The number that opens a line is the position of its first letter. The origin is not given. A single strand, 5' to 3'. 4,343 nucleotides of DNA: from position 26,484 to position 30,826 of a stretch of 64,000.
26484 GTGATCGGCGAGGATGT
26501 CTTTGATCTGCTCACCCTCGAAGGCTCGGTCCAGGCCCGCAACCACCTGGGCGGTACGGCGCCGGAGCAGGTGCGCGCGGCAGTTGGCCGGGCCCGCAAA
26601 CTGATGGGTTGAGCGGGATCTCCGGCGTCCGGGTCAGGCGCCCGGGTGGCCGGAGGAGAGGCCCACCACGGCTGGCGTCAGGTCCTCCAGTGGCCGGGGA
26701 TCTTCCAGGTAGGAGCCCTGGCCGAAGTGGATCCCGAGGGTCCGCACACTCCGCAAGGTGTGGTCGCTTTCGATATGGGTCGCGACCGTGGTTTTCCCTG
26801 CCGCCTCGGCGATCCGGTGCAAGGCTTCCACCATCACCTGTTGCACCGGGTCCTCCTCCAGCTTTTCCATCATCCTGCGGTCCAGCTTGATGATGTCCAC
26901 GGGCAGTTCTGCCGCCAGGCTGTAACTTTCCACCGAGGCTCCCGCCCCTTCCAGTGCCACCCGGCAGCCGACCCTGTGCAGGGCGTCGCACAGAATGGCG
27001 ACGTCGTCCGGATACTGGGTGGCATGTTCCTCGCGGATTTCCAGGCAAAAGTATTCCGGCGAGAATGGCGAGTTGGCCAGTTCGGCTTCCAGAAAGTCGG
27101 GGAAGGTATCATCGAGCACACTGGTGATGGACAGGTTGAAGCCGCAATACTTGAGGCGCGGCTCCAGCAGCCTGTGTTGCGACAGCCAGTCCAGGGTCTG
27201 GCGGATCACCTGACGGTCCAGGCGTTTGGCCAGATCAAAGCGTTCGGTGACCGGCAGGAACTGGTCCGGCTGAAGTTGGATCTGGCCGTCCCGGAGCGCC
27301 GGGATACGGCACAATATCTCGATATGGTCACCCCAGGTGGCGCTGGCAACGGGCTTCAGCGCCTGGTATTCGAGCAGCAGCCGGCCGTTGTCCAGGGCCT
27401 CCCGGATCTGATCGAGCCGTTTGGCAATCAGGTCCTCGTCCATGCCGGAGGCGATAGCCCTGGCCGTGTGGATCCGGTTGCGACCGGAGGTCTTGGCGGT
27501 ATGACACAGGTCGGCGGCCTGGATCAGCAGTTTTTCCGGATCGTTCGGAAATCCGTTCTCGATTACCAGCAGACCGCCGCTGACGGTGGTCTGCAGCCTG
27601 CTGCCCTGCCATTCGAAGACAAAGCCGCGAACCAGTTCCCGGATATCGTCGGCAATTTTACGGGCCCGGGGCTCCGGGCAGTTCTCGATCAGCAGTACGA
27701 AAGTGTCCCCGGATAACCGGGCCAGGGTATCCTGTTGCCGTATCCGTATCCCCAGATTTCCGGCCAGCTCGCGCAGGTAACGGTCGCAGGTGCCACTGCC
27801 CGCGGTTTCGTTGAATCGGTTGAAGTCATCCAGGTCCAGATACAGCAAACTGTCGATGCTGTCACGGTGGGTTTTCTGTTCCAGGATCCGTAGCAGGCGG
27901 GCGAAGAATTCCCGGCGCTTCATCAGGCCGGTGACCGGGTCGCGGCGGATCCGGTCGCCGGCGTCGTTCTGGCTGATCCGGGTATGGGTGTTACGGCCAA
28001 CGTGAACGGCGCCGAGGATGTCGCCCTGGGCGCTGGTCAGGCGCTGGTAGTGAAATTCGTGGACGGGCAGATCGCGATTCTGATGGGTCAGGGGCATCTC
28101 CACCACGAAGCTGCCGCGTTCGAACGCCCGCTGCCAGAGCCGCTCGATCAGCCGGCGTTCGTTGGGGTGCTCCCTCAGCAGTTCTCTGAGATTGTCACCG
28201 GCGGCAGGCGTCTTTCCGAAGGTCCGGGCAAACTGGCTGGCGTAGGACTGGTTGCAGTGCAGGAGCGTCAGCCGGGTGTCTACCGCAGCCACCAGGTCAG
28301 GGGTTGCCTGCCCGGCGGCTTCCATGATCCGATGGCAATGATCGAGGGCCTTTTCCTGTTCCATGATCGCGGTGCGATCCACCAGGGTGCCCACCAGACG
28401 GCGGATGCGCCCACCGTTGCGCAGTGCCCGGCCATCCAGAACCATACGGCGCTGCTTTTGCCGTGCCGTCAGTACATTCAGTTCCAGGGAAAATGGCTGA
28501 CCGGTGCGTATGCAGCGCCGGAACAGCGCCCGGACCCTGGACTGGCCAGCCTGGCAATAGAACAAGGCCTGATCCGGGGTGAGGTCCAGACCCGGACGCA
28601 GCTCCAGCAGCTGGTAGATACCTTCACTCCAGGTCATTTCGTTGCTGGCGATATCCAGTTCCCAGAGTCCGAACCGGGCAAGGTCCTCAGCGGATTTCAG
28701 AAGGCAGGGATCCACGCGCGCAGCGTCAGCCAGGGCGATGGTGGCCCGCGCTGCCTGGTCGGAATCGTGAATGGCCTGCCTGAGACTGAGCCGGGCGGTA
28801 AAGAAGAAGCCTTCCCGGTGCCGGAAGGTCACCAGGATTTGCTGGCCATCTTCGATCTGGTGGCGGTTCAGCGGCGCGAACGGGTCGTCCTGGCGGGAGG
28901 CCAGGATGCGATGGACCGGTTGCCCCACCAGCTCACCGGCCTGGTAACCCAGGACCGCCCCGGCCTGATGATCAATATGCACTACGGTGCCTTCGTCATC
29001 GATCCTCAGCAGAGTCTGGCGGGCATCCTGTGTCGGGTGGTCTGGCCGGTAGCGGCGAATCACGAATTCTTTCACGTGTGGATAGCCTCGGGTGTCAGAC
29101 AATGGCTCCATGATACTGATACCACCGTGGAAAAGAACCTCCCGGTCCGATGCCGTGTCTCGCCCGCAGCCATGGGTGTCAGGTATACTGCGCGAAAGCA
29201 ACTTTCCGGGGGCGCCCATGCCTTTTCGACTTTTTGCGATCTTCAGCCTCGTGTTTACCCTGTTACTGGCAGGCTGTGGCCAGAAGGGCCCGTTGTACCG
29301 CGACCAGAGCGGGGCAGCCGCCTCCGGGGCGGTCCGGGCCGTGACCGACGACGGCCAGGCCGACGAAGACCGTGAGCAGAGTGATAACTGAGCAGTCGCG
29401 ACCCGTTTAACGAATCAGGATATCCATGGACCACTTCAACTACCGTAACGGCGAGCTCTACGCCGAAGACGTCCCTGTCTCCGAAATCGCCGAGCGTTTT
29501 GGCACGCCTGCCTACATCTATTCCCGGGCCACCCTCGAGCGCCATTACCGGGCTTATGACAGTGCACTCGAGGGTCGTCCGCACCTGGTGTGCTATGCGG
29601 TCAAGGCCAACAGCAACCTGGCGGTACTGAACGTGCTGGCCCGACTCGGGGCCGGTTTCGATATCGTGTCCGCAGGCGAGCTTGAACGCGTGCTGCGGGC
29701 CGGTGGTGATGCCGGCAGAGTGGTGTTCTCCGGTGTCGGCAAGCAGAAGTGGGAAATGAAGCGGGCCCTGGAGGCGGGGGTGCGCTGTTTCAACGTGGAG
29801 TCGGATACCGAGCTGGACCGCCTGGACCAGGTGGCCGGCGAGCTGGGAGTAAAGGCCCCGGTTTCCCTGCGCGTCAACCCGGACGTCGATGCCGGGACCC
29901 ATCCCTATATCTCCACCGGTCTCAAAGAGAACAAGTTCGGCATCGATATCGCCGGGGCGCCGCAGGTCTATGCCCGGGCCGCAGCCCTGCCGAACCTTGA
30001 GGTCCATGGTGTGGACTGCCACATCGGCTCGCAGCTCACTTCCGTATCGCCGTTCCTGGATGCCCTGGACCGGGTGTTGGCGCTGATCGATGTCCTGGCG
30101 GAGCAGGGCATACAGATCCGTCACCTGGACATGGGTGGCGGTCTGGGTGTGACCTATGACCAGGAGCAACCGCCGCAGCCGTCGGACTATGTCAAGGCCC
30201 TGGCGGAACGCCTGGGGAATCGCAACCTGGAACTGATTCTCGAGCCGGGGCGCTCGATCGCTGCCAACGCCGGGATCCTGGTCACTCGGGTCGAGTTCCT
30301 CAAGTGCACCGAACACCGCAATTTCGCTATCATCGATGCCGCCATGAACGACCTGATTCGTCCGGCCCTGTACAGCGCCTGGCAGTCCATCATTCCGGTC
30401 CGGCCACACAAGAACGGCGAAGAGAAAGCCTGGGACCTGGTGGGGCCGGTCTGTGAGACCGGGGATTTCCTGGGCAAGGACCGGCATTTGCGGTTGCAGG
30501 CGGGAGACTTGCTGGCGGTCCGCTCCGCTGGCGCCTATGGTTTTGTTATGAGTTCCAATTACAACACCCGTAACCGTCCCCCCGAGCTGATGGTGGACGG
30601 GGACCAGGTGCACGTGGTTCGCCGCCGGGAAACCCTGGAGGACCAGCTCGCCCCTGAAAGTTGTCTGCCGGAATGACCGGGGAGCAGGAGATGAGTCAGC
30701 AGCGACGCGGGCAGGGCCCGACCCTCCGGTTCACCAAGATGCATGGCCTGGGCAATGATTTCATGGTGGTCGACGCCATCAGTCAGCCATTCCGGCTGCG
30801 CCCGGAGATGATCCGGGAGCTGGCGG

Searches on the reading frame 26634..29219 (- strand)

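Call 86: search_protein_families(library=pfam, max_evalue=0.00001, proteins=[window:26634-29219:-])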
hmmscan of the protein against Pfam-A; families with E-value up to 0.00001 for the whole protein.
window:26634-29219:- (861 aa): 4 families
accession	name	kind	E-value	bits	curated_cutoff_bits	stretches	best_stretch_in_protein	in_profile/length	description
PF00563.25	EAL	-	4.6e-45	154.3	31.3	1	604-840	3-235/236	EAL domain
PF00990.26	GGDEF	-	2.6e-27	96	23.8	1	426-582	3-161/161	Diguanylate cyclase, GGDEF domain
PF08448.16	PAS_4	-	1.6e-15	57.7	23.1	1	305-410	3-104/110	PAS fold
PF13426.13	PAS_9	-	6.5e-06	26.8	27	0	71-153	6-88/103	PAS domain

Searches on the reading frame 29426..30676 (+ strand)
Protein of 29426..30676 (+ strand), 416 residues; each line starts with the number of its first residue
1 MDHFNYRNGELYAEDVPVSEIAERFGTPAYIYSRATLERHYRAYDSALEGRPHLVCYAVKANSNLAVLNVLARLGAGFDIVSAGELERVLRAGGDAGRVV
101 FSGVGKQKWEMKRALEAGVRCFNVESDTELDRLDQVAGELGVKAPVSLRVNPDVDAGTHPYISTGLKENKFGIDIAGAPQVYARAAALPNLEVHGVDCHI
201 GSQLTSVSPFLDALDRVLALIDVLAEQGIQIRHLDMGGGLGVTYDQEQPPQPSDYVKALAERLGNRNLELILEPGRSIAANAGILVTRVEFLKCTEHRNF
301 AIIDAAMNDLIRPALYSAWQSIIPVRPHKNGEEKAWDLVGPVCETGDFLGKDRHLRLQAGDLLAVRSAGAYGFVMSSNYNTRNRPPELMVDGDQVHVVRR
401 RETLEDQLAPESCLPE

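Call 86: search_protein_families(library=pfam, max_evalue=0.00001, proteins=[window:29426-30676:+])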
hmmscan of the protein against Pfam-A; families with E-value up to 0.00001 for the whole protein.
window:29426-30676:+ (416 aa): 3 families
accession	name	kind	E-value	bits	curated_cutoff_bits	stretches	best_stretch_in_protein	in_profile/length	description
PF02784.22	Orn_Arg_deC_N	-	2e-73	247.3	23.4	1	35-280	2-247/247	Pyridoxal-dependent decarboxylase, pyridoxal binding domain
PF00278.28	Orn_DAP_Arg_deC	-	1.2e-26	93.2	23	1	60-369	5-95/95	Pyridoxal-dependent decarboxylase, C-terminal sheet domain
PF01168.26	Ala_racemase_N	-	2.7e-08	34.2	24.1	1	35-237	4-196/220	Alanine racemase, N-terminal domain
